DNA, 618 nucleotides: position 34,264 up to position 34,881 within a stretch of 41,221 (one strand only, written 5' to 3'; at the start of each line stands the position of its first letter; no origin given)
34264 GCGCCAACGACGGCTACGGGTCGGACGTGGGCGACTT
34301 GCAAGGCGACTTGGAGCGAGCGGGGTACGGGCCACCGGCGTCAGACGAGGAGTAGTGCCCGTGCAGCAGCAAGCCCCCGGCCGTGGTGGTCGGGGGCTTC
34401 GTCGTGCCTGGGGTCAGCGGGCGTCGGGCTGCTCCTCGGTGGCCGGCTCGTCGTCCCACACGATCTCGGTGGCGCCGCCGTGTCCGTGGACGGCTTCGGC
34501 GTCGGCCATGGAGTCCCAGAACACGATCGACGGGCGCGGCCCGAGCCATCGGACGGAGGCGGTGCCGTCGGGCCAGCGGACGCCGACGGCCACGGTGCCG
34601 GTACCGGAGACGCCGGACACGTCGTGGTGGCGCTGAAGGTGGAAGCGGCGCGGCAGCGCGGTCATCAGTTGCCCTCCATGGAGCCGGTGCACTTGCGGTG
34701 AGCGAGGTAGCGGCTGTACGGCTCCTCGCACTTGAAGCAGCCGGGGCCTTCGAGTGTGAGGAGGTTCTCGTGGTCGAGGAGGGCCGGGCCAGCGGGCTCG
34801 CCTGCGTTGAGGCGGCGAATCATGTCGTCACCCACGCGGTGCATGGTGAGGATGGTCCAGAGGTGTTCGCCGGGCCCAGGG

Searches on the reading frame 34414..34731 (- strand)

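Call 12: search_protein_families(library=phrogs, proteins=[window:34414-34731:-], max_evalue=0.001)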
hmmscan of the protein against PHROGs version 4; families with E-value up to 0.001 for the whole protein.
window:34414-34731:- (105 aa): 2 families
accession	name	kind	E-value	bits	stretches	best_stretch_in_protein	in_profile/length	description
phrog_7499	-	unknown function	3.4e-24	85.5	1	25-98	15-89/91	-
phrog_21173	-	unknown function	0.00067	21.1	1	52-95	39-85/90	-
